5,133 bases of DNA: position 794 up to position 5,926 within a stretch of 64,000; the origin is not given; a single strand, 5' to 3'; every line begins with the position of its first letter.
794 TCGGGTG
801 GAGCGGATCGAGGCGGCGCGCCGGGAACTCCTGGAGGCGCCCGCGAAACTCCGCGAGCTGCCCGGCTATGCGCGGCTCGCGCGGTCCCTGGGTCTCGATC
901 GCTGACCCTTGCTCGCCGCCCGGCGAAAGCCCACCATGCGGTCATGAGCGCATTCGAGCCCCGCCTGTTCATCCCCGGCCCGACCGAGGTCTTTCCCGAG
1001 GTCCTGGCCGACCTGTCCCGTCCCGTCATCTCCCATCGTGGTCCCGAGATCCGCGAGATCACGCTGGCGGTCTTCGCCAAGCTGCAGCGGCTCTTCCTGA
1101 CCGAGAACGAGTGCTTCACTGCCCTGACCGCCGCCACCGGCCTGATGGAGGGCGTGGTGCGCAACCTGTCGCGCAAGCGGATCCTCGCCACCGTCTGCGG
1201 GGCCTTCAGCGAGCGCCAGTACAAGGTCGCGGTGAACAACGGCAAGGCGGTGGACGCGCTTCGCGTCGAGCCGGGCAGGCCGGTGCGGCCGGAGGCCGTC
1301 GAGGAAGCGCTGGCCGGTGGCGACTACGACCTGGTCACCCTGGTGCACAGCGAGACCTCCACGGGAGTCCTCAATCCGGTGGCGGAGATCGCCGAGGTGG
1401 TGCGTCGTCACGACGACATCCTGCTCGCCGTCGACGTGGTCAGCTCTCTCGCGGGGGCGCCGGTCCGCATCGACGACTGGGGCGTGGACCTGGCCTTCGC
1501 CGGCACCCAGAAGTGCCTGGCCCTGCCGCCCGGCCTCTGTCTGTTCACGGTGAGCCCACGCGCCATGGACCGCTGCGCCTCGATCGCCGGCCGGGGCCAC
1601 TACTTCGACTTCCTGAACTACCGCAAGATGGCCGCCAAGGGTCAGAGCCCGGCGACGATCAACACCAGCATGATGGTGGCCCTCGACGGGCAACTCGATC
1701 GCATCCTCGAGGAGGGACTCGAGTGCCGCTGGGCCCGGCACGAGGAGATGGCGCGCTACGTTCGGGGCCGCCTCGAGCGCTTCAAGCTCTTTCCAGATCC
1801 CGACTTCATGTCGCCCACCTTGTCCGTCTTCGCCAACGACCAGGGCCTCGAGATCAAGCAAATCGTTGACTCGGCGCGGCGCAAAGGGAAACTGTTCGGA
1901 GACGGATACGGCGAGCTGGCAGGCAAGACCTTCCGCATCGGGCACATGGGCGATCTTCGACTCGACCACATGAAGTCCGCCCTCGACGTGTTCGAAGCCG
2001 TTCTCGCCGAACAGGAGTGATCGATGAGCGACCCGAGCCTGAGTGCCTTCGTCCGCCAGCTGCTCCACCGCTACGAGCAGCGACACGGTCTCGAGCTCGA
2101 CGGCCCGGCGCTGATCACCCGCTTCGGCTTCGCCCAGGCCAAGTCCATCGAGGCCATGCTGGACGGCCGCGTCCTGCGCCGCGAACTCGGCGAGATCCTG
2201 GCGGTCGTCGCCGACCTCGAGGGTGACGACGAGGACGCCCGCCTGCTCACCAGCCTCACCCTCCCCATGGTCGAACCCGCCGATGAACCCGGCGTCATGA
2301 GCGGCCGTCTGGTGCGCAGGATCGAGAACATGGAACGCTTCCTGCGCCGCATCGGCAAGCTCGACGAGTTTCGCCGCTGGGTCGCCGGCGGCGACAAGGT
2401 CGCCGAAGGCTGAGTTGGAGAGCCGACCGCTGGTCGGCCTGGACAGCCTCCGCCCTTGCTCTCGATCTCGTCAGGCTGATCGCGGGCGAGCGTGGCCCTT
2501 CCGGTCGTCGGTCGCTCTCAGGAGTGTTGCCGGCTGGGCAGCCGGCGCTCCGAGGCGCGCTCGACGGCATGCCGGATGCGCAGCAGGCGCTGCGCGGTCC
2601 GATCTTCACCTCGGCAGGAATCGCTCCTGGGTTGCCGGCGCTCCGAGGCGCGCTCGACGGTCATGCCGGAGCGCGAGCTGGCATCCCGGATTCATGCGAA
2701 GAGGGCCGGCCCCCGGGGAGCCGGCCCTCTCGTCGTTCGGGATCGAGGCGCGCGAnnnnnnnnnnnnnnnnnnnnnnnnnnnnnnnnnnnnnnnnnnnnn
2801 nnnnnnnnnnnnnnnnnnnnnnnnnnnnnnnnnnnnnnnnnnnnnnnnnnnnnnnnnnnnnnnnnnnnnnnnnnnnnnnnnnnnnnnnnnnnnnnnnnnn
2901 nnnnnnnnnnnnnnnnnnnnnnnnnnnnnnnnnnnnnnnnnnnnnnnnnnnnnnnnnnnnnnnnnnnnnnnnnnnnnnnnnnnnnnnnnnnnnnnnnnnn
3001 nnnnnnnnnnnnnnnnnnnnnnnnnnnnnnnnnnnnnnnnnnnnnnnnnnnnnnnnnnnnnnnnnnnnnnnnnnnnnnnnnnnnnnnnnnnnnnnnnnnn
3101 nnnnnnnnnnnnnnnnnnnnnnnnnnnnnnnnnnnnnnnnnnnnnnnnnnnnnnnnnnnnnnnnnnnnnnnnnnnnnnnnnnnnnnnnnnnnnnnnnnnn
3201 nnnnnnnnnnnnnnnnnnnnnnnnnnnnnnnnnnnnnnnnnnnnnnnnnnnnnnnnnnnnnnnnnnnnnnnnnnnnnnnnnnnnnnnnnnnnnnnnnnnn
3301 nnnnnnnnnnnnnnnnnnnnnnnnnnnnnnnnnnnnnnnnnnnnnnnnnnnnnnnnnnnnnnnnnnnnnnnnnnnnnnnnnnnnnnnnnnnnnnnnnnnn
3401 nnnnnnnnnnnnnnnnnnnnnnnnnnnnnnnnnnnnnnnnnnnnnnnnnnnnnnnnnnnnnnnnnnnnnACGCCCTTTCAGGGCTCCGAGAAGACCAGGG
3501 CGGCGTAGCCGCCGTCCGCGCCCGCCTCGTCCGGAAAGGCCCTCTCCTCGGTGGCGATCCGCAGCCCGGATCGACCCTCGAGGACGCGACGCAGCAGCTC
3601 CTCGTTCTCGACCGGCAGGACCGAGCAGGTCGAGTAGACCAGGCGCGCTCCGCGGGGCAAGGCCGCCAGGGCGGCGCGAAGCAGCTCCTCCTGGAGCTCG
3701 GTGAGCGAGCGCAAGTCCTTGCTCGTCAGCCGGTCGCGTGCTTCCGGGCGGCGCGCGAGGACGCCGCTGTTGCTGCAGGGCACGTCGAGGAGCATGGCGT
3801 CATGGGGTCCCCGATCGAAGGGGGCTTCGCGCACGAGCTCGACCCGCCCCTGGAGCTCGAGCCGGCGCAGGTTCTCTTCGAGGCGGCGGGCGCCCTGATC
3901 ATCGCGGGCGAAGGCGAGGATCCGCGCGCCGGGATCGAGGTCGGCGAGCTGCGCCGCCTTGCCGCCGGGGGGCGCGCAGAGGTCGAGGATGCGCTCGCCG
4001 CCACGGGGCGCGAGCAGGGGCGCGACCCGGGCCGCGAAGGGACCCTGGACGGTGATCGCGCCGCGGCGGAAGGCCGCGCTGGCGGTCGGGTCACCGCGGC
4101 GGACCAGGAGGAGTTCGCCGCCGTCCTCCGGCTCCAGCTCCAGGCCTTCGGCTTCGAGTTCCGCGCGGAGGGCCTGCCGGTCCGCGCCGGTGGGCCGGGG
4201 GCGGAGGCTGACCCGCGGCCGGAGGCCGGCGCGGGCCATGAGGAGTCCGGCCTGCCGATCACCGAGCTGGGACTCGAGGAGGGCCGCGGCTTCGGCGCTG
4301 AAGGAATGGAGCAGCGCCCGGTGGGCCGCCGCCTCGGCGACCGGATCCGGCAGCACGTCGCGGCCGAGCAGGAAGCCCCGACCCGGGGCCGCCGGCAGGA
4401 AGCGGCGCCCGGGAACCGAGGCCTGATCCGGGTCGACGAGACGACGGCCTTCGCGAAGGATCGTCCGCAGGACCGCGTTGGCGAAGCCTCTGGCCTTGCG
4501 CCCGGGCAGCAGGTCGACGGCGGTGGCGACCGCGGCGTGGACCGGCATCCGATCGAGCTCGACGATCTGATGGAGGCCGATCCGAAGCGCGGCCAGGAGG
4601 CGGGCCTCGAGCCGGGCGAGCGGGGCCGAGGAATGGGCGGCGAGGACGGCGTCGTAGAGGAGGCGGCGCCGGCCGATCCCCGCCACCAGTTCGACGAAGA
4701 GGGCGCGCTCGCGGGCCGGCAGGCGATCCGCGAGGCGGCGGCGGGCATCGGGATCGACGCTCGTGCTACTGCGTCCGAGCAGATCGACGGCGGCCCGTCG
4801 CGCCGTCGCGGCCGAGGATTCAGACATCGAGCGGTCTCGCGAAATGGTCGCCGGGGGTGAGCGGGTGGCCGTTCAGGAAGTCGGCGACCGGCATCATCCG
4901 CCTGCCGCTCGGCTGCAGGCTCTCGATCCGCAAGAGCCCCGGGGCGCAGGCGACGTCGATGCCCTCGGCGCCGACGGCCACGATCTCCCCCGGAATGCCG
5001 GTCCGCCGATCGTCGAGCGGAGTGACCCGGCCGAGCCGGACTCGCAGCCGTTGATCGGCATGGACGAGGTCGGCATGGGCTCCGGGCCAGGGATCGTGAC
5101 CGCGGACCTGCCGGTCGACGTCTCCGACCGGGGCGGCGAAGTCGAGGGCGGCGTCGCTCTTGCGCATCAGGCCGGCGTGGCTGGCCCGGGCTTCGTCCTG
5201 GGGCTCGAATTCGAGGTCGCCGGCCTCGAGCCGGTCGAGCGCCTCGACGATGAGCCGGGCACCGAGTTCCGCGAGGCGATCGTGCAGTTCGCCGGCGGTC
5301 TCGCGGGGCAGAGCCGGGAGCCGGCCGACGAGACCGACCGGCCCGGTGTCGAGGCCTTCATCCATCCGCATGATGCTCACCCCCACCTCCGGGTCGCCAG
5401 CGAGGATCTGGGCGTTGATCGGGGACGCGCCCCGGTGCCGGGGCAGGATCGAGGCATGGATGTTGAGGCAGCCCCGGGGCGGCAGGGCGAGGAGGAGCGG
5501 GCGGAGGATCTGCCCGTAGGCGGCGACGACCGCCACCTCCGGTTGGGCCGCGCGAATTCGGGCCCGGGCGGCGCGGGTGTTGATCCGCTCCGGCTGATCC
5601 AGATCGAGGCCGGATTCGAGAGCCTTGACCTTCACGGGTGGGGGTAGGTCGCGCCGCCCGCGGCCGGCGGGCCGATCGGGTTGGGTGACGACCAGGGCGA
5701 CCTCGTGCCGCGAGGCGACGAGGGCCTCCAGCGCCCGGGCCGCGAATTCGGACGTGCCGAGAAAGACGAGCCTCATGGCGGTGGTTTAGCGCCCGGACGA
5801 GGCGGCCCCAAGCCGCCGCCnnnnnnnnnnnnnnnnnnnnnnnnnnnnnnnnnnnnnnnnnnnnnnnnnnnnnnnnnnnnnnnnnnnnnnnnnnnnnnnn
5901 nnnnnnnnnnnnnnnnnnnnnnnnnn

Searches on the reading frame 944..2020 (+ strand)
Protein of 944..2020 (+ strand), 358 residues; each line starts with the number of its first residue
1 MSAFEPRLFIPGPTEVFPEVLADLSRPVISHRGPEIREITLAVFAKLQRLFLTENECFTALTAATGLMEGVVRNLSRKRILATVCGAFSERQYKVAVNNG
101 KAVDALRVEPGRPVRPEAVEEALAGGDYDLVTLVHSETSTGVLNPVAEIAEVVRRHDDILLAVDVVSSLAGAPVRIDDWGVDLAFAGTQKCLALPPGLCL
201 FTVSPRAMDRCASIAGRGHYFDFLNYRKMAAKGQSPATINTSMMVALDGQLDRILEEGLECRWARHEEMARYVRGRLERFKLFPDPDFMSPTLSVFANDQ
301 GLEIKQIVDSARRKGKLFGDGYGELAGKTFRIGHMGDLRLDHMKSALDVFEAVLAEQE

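Call 23: search_protein_families(library=pfam, proteins=[window:944-2020:+], max_evalue=0.0001)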
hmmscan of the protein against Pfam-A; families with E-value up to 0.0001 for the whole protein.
window:944-2020:+ (358 aa): 1 family
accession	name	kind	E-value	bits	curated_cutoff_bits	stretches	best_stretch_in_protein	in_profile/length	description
PF00266.25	Aminotran_5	-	1.7e-19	70.5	21.5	1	80-281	91-295/371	Aminotransferase class-V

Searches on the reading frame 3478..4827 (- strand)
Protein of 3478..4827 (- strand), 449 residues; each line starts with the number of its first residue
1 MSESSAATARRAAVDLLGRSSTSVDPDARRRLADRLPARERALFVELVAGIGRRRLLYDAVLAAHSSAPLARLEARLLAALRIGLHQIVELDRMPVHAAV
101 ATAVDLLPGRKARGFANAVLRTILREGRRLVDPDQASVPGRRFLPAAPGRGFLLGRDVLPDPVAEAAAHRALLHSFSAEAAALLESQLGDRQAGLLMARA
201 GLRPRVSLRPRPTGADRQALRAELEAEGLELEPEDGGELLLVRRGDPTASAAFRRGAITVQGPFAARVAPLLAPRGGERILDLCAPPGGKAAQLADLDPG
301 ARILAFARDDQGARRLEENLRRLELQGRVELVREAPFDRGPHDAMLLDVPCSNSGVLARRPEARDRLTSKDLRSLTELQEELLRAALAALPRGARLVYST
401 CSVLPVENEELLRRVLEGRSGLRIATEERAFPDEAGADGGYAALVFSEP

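Call 23: search_protein_families(library=pfam, proteins=[window:3478-4827:-], max_evalue=0.0001)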
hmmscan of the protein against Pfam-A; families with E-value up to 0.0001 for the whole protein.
window:3478-4827:- (449 aa): 2 families
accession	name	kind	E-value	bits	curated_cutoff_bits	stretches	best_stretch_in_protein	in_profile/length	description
PF01189.24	Methyltr_RsmB-F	-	8.9e-35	120.6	27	1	271-427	3-165/199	16S rRNA methyltransferase RsmB/F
PF01029.23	NusB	-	1.3e-16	61.6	23.1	1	9-125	3-133/133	NusB family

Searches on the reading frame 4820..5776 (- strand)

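Call 23: search_protein_families(library=pfam, proteins=[window:4820-5776:-], max_evalue=0.0001)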
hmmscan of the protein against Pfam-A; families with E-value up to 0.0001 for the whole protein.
window:4820-5776:- (318 aa): 2 families
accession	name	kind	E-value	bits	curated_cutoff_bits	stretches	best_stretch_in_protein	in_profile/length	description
PF00551.24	Formyl_trans_N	-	2.1e-40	138.9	26.1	1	1-180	1-181/181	Formyl transferase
PF02911.23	Formyl_trans_C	-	2.3e-21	76.3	21.1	1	204-304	2-99/100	Formyl transferase, C-terminal domain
